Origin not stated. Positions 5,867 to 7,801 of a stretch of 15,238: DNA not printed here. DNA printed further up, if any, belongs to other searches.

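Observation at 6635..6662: Same repeat family, opposite orientation, in-frame inside the NuoF-like FMN/NADH domain of the formate dehydrogenase diaphorase subunit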

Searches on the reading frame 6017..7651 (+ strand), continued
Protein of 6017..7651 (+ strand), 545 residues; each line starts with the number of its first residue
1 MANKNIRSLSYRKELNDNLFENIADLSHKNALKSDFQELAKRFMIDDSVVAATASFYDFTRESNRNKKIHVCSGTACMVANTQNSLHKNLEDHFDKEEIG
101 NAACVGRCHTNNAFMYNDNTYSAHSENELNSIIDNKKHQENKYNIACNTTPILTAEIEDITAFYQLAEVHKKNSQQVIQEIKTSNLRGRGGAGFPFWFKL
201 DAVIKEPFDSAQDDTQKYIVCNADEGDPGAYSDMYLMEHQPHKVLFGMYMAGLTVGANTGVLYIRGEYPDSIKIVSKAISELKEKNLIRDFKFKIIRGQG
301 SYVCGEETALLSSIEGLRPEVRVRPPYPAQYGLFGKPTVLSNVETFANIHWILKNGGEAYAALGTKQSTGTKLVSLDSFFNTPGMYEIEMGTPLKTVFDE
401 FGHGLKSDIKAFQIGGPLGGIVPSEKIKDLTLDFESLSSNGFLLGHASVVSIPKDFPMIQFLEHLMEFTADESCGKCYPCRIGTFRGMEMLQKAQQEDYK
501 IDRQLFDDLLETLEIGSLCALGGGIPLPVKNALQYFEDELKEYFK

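Call 64: predict_structure(alignment_id=A1)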
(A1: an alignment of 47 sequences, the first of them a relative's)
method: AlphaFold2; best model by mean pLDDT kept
length: 545 residues; sequences in the alignment: 47
mean_pLDDT: 59.9   pTM: 0.43
mean pLDDT of the five models: 59.9, 57.5, 53.8, 49.3, 44.5
residues with pLDDT >= 90: 62; 70-90: 129; 50-70: 169; < 50: 185
segments of 3 or more residues with pLDDT < 50: 1-16, 74-82, 103-111, 136-151, 153-155, 181-212, 222-233, 298-369, 472-477, 516-523
pLDDT, mean of each block of 10 residues (from residue 1): 28 46 72 81 63 56 64 45 61 74 43 57 62 49 28 57 77 65 35 33 43 54 38 55 75 68 58 82 89 63 31 33 22 23 27 37 40 71 72 87 92 70 87 60 60 92 76 47 78 94 88 54 61 92 94
secondary structure, 60 per line:
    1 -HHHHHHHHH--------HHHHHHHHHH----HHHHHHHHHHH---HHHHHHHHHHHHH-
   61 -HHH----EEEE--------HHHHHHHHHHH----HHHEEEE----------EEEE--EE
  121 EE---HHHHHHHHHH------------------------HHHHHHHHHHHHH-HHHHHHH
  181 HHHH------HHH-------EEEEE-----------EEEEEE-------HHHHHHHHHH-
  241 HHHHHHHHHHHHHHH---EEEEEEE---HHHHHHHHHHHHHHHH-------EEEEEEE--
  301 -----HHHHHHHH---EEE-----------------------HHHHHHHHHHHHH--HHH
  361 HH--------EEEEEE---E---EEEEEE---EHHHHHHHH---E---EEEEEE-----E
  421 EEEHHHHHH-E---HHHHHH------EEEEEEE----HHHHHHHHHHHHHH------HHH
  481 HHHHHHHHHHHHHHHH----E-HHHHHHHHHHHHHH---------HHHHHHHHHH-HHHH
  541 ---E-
elements in order: H2-10 H19-28 H33-43 H47-59 E69-72 H81-91 E99-102 E113-116 E119-122 H126-135 H160-172 H174-184 E201-205 E217-222 H230-239 H241-255 E259-265 H269-284 E292-298 H306-313 E317-319 H343-355 H358-362 E371-376 E384-389 H394-401 E409-414 E420-423 H424-429 H435-440 E447-453 H458-471 H478-496 H503-516 H526-535 H537-540

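Call 87: find_encoding_contigs(protein=P0007, flank=500, max_places=1)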
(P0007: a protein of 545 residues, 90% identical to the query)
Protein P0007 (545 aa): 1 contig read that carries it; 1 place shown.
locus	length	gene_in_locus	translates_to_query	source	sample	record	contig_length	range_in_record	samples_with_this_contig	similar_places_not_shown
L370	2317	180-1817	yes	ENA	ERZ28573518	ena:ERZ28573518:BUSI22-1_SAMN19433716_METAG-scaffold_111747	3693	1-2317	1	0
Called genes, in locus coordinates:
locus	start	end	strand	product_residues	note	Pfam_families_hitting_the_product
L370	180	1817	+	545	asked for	PF01257:2Fe-2S_thioredx, PF01512:Complex1_51K, PF10589:NADH_4Fe-4S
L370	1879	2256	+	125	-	PF13366:PDDEXK_3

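Call 88: find_encoding_contigs(protein=P0020, flank=500, max_places=1)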
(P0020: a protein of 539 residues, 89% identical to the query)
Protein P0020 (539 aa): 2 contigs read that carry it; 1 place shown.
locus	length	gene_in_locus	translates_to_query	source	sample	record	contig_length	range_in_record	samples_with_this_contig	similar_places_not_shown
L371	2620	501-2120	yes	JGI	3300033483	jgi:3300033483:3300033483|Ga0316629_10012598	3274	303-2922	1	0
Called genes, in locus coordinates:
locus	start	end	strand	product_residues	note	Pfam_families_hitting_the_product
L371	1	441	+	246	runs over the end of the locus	?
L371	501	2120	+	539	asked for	PF01257:2Fe-2S_thioredx, PF01512:Complex1_51K, PF10589:NADH_4Fe-4S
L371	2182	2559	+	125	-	PF13366:PDDEXK_3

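Call 89: find_encoding_contigs(protein=P0005, flank=500, max_places=1)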
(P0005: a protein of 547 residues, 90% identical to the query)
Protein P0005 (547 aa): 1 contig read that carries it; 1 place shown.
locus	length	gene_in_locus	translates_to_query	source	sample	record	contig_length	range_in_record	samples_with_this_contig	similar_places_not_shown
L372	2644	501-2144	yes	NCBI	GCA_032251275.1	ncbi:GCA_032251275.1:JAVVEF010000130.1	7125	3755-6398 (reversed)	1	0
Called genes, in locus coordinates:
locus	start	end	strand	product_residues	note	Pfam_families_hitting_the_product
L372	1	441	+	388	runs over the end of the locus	PF22013:PG_1098_Fer, PF18096:Thump_like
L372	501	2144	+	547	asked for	PF01257:2Fe-2S_thioredx, PF01512:Complex1_51K, PF10589:NADH_4Fe-4S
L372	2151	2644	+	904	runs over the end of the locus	PF13510:Fer2_4 (weak), PF12838:Fer4_7, PF13187:Fer4_9 (weak), PF14697:Fer4_21 (weak), PF22117:Fer4_Nqo3, PF04879:Molybdop_Fe4S4, PF00384:Molybdopterin, PF01568:Molydop_binding, +3 more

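Call 90: find_encoding_contigs(protein=P0046, flank=500, max_places=1)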
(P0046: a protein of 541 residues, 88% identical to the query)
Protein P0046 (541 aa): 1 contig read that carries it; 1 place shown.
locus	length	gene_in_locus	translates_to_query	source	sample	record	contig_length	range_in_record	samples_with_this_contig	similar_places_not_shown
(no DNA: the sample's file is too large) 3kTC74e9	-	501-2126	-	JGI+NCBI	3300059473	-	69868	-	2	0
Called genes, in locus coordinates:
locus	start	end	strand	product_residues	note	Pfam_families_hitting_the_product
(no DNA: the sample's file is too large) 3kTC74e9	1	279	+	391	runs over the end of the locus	PF22013:PG_1098_Fer, PF18096:Thump_like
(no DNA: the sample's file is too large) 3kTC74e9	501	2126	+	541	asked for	PF01257:2Fe-2S_thioredx, PF01512:Complex1_51K, PF10589:NADH_4Fe-4S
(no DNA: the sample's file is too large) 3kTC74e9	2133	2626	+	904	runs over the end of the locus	PF13510:Fer2_4 (weak), PF12838:Fer4_7, PF14697:Fer4_21 (weak), PF22117:Fer4_Nqo3, PF00037:Fer4 (weak), PF04879:Molybdop_Fe4S4, PF00384:Molybdopterin, PF01568:Molydop_binding, +3 more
